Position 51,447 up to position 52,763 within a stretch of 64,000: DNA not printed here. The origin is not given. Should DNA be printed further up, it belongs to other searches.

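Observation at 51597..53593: F420 module (CofE ligase plus Fgd-like F420-dependent LLM oxidoreductase)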

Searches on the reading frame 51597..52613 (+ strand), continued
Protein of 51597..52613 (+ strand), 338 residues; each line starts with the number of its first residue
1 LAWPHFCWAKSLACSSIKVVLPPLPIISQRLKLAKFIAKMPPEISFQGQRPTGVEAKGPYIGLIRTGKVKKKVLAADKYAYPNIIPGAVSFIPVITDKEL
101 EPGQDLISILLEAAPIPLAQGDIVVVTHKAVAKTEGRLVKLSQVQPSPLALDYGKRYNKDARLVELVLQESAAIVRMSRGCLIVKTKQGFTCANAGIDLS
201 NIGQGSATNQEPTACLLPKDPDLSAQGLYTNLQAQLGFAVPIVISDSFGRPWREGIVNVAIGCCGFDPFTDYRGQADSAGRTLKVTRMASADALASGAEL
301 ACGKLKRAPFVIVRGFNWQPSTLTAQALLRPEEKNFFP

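Call 37: list_cluster_members(proteins=[P0009, P0001, P0007, P0008, P0016, P0022, P0241, P0244, P0341, P0124])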
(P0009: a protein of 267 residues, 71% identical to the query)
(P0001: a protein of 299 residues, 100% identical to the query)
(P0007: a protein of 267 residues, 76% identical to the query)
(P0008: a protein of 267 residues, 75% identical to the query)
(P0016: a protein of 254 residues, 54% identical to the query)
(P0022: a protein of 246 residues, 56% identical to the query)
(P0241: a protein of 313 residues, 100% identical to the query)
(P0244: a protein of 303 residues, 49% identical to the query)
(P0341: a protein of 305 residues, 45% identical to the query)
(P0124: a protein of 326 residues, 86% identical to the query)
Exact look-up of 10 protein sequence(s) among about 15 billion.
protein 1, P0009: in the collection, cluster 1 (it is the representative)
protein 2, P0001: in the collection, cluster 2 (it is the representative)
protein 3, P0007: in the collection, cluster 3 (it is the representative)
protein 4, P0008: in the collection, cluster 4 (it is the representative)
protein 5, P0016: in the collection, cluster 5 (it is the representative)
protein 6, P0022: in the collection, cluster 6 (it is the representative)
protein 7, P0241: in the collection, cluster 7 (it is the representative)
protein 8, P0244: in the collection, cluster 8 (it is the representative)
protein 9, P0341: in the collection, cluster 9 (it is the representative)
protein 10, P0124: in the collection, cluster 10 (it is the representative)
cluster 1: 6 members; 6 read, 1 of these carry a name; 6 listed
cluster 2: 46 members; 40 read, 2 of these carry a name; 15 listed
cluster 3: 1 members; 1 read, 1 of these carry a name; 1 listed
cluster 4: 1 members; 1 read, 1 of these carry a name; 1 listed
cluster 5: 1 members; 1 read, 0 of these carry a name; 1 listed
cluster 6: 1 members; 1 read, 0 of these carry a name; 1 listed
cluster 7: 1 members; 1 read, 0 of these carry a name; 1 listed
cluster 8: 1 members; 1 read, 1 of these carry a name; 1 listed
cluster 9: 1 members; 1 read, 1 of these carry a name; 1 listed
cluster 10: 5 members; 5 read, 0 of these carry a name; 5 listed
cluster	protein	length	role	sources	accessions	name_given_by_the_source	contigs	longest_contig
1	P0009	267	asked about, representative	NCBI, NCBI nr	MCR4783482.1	MAG: coenzyme F420-0:L-glutamate ligase [bacterium] | coenzyme F420-0:L-glutamate ligase [bacterium]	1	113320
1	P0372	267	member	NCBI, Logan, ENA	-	-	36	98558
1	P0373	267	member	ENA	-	-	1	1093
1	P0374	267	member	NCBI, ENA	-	-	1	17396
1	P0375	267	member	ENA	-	-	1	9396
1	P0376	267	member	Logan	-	-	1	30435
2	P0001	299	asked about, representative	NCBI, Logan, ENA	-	-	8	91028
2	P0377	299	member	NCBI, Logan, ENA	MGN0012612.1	MAG: coenzyme F420-0:L-glutamate ligase [Candidatus Bruticola sp.]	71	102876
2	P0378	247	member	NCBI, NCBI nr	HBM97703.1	TPA: coenzyme F420-0:L-glutamate ligase [bacterium UBP9_UBA11836] | coenzyme F420-0:L-glutamate ligase [bacterium UBP9_UBA11836]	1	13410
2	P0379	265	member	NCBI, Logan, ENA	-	-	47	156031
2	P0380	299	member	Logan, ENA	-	-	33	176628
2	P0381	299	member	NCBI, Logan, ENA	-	-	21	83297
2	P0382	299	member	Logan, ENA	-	-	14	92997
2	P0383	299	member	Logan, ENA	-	-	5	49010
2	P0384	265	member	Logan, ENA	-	-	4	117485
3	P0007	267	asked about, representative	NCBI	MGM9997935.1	MAG: coenzyme F420-0:L-glutamate ligase [Candidatus Bruticola sp.]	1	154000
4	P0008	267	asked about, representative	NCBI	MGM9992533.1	MAG: coenzyme F420-0:L-glutamate ligase [Candidatus Bruticola sp.]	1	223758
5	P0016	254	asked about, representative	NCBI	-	-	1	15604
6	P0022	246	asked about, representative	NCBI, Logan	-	-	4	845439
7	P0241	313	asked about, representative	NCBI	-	-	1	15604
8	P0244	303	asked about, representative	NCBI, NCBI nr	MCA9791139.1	MAG: 2-phospho-L-lactate transferase [Candidatus Eremiobacteraeota bacterium] | 2-phospho-L-lactate transferase [Candidatus Eremiobacteraeota bacterium]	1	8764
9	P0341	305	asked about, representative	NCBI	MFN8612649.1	MAG: 2-phospho-L-lactate transferase [Vulcanimicrobiota bacterium]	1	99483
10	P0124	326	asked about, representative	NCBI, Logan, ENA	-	-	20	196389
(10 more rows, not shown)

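Call 44: find_related_loci(query=L010:2490-3431:+, collection=genome_contigs, flank=10000)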
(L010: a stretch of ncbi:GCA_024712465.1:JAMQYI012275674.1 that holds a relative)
Query L010:2490-3431:+ (313 aa) in genome_contigs; peptide patterns used: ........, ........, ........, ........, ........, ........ (x = any residue, [..] = any of these).
97 stretches matched a pattern; 31 encode a relative of the query (tblastn E <= 1e-3); 31 distinct loci.
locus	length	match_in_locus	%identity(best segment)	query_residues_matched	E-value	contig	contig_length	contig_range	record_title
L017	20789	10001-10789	43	10-274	1e-74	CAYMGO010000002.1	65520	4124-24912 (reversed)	MAG TPA_asm: uncultured Anaerolinea sp. isolate SRP192927_co7_630 genome assembly, contig: NODE_531_length_65520_cov_12.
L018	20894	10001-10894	41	10-306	1e-73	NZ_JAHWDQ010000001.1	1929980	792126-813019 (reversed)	Zhongshania aquimaris strain CAU 1632 contig1, whole genome shotgun sequence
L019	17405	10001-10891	41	10-305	2e-73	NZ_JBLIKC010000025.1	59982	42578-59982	MAG: Zhongshania sp. isolate 3300054695_175 Ga0535665_0000342, whole genome shotgun sequence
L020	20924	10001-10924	41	6-308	2e-73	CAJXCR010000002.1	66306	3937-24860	MAG TPA_asm: uncultured Halieaceae bacterium isolate ERR599007_bin.93_MetaBAT_v2.12.1_MAG genome assembly, contig: NODE_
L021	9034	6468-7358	41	10-305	3e-73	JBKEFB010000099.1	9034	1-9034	MAG: Zhongshania sp. isolate 3300059488_19 Ga0535656_004112, whole genome shotgun sequence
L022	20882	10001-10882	45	10-303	1e-72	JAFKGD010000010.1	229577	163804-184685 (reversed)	MAG: Burkholderiales bacterium isolate SCN18_30_10_14_R3_P_68_190 SCN18_30_10_14_R3_P_scaffold_73, whole genome shotgun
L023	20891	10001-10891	41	10-305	2e-72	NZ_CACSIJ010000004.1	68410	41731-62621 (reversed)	Zhongshania aliphaticivorans isolate BC9_2A, whole genome shotgun sequence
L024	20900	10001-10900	41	10-308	2e-72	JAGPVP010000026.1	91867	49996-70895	MAG: Zhongshania sp. isolate Lab_640_Crude_bin.4 k141_59313, whole genome shotgun sequence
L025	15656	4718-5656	40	1-308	6e-72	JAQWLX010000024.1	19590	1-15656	MAG: Halieaceae bacterium isolate cluster2_bin.138 k141_2901284, whole genome shotgun sequence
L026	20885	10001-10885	42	10-306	2e-71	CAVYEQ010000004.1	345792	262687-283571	MAG: uncultured Chloroflexia bacterium isolate MFD03804.bin.2.201 genome assembly, contig: contig_35656, whole genome sh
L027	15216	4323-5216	40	10-306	2e-71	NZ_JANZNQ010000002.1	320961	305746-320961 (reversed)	Zhongshania aquatica strain BJYM1 NODE_2_length_320961_cov_97.420847, whole genome shotgun sequence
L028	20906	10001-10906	42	10-312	9e-71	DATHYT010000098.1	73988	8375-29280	MAG TPA_asm: Burkholderiales bacterium isolate SMAG_U16218 k141_284658, whole genome shotgun sequence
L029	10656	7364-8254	42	10-306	4e-70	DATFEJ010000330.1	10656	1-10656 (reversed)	MAG TPA_asm: Burkholderiales bacterium isolate SMAG_U8604 k141_138486, whole genome shotgun sequence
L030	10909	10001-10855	41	3-289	1e-69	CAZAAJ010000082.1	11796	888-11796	MAG TPA_asm: uncultured Anaerolinea sp. isolate binchicken_co220_144 genome assembly, contig: NODE_3562_length_11796_cov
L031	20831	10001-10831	42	12-287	1e-69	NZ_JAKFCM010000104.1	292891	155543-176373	MAG: Ramlibacter sp. isolate LC021 contig-124_17, whole genome shotgun sequence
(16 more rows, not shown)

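Call 49: find_encoding_contigs(protein=P0361, flank=10000, max_places=2)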
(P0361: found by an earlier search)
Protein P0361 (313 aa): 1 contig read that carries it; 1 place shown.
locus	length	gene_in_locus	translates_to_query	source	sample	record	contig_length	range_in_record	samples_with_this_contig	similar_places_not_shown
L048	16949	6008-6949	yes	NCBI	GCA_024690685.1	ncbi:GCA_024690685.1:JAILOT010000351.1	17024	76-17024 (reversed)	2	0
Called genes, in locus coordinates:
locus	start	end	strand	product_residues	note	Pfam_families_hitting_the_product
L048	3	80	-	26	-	?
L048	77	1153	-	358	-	PF00005:ABC_tran, PF13304:AAA_21, PF13732:DrrA1-3_C (weak)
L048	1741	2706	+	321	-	PF00069:Pkinase, PF07714:PK_Tyr_Ser-Thr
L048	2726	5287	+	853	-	PF00069:Pkinase, PF07714:PK_Tyr_Ser-Thr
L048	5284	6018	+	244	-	-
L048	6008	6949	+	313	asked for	PF01933:CofD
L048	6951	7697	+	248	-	PF01996:F420_ligase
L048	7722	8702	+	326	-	PF00296:Bac_luciferase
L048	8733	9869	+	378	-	PF13439:Glyco_transf_4 (weak), PF00534:Glycos_transf_1, PF13692:Glyco_trans_1_4, PF13524:Glyco_trans_1_2 (weak)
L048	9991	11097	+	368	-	PF00534:Glycos_transf_1, PF13692:Glyco_trans_1_4, PF13524:Glyco_trans_1_2 (weak)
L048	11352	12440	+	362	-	PF13439:Glyco_transf_4 (weak), PF00534:Glycos_transf_1, PF13692:Glyco_trans_1_4, PF13524:Glyco_trans_1_2 (weak)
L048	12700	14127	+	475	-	PF01637:ATPase_2, PF13173:AAA_14 (weak)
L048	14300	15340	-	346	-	PF00814:TsaD, PF02543:Carbam_trans_N (faint), PF22521:HypF_C_2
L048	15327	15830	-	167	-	PF13673:Acetyltransf_10, PF00583:Acetyltransf_1, PF13508:Acetyltransf_7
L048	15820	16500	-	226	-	PF00814:TsaD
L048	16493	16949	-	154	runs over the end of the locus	PF02367:TsaE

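Call 53: search_protein_families(library=ncbifam, proteins=[L048:6008-6949:+, L048:6951-7697:+, L048:7722-8702:+, L013:8458-9387:+, L013:9384-10004:+, L013:10780-11793:+], max_evalue=1e-30)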
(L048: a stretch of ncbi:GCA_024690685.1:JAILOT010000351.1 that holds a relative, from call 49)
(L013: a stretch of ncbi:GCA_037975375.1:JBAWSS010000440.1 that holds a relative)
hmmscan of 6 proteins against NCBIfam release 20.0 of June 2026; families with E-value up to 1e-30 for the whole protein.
L048:6008-6949:+ (313 aa): 1 family
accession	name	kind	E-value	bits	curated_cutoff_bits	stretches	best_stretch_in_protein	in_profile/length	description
TIGR01819.1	F420_cofD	equivalog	4.3e-82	275.5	257.45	1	7-302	2-295/301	2-phospho-L-lactate transferase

L048:6951-7697:+ (248 aa): 3 families
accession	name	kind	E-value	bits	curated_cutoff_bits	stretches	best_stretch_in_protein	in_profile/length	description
TIGR01916.1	F420_cofE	equivalog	2.9e-76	256.1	180.65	1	6-247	2-243/244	coenzyme F420-0:L-glutamate ligase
NF009809.0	PRK13293.1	equivalog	3.6e-66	223.1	274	1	5-247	3-243/253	coenzyme F420-0:L-glutamate ligase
NF009810.0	PRK13294.1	equivalog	9.5e-64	215.9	304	1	4-247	12-242/449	coenzyme F420-0:L-glutamate ligase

L048:7722-8702:+ (326 aa): 4 families
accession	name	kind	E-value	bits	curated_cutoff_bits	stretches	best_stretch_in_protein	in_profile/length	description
TIGR03557.1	F420_G6P_family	subfamily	5.8e-89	298.3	210.4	1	8-325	1-315/316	TIGR03557 family F420-dependent LLM class oxidoreductase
TIGR03885.1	flavin_revert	hypoth_equivalog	1e-86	291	398.7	1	8-324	1-315/315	TIGR03885 family FMN-dependent LLM class oxidoreductase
TIGR03554.1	F420_G6P_DH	equivalog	1.5e-56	191.8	420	1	6-324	2-330/331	glucose-6-phosphate dehydrogenase (coenzyme-F420)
TIGR04465.1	ArgArg_F420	equivalog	1.4e-50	172.3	470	1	7-325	47-364/364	F420-dependent hydroxymycolic acid dehydrogenase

L013:8458-9387:+ (309 aa): 1 family
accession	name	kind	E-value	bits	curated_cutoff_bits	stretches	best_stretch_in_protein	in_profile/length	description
TIGR01819.1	F420_cofD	equivalog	7.8e-88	294.3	257.45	1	8-307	3-300/301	2-phospho-L-lactate transferase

L013:9384-10004:+ (206 aa): 1 family
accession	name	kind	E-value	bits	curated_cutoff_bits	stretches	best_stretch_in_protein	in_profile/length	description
TIGR03552.1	F420_cofC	equivalog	4.6e-39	134.1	105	1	5-189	2-187/196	2-phospho-L-lactate guanylyltransferase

L013:10780-11793:+ (337 aa): 4 families
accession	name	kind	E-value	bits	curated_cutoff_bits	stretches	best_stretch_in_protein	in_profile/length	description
TIGR03885.1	flavin_revert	hypoth_equivalog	1.5e-95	320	398.7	1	5-326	1-315/315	TIGR03885 family FMN-dependent LLM class oxidoreductase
TIGR03557.1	F420_G6P_family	subfamily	2.7e-91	306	210.4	1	5-327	1-315/316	TIGR03557 family F420-dependent LLM class oxidoreductase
TIGR03554.1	F420_G6P_DH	equivalog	4e-64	216.7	420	1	5-326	4-330/331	glucose-6-phosphate dehydrogenase (coenzyme-F420)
TIGR04465.1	ArgArg_F420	equivalog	1.7e-59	201.7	470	1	4-326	47-363/364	F420-dependent hydroxymycolic acid dehydrogenase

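Call 67: search_protein_representatives(alignment_id=A1)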
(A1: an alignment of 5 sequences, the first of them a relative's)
Query: 5 sequences, 306 profile positions. Proteins with E-value up to 0.001 (for the whole library): 6437; up to 1e-10: 4312; up to 1e-30: 1378. The best 150 are listed.
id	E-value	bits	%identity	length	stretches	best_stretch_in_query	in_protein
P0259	6.8e-146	501.6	-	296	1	14-306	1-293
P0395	5.2e-120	416.6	-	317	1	1-306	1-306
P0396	3.7e-116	403.9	-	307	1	2-304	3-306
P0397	9.0e-112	389.5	-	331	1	4-305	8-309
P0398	4.8e-111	387.1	-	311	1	2-303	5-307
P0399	3.2e-109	381.1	-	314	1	2-304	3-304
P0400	9.6e-109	379.6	-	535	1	2-305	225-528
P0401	1.2e-107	375.9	-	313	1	2-304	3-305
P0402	2.7e-106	371.5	-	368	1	3-286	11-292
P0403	7.4e-106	370.1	-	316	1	5-304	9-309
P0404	2.8e-105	368.2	-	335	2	100-304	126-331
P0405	3.3e-105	367.9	-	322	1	4-306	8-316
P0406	1.2e-104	366.1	-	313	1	1-304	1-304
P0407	3.2e-104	364.7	-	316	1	3-303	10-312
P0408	3.4e-104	364.6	-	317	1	1-305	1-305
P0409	7.0e-104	363.6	-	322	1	3-306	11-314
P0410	1.8e-103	362.2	-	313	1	2-305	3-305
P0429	2.0e-98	345.7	-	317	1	3-304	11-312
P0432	1.2e-97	343.1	-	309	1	2-303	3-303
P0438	2.6e-95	335.4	-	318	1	2-305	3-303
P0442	5.2e-95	334.4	-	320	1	4-305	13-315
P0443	1.2e-94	333.3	-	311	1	1-304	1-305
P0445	2.2e-94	332.4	-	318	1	3-303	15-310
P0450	1.3e-93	329.9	-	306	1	1-304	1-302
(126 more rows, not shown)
